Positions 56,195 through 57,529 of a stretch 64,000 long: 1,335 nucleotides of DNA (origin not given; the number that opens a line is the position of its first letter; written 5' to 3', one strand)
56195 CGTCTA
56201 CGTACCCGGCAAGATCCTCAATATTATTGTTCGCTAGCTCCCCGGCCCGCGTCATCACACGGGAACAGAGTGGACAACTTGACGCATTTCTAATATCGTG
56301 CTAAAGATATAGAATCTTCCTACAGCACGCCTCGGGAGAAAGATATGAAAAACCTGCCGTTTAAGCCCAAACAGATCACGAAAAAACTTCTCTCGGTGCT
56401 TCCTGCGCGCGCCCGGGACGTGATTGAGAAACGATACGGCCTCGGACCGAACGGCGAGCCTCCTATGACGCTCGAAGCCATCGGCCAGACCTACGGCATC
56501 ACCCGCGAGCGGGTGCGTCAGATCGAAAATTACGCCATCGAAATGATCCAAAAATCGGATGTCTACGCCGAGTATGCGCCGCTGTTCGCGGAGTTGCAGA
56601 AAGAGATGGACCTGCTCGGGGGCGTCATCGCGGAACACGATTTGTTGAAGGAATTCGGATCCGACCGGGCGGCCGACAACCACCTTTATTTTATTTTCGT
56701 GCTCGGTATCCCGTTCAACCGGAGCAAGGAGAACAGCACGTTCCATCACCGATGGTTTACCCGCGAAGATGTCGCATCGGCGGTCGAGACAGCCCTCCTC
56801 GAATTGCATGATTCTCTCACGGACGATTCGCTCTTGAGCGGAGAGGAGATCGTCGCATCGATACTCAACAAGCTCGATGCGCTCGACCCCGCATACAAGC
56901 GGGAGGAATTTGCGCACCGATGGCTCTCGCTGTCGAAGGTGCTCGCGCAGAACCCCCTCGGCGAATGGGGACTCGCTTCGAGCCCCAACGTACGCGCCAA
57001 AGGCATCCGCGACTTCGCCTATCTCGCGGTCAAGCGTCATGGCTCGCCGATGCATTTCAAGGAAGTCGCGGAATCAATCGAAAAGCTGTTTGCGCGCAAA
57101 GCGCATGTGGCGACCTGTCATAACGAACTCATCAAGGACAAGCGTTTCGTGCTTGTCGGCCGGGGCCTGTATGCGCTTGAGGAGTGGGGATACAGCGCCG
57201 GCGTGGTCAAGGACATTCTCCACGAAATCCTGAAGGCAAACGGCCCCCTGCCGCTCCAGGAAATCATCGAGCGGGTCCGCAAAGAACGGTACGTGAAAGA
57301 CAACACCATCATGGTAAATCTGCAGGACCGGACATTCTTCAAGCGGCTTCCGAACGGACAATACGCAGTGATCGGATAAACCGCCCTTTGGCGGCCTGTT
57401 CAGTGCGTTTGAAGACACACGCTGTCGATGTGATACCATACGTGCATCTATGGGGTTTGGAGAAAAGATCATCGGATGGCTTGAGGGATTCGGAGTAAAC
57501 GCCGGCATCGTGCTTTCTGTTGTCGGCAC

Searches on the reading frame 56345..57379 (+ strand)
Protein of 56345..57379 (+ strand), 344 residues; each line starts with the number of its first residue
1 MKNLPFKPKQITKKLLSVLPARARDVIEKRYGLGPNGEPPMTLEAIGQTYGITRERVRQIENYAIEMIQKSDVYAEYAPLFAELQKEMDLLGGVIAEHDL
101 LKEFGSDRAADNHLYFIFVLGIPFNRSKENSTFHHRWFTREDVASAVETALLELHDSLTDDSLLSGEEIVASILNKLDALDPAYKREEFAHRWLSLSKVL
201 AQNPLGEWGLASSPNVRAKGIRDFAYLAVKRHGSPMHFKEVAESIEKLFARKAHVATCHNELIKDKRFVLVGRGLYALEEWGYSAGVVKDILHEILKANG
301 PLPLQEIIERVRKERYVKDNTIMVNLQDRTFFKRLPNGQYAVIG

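Call 66: search_protein_families(library=pfam, proteins=[window:56345-57379:+], max_evalue=0.0001)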
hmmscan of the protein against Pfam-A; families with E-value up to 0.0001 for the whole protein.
window:56345-57379:+ (344 aa): 2 families
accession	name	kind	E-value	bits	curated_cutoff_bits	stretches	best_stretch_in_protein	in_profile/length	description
PF04545.22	Sigma70_r4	-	2.9e-15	55.9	24.1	1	15-68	1-48/50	Sigma-70, region 4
PF05066.19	HARE-HTH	-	1.8e-09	38.3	25.9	1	228-281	10-71/71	HB1, ASXL, restriction endonuclease HTH domain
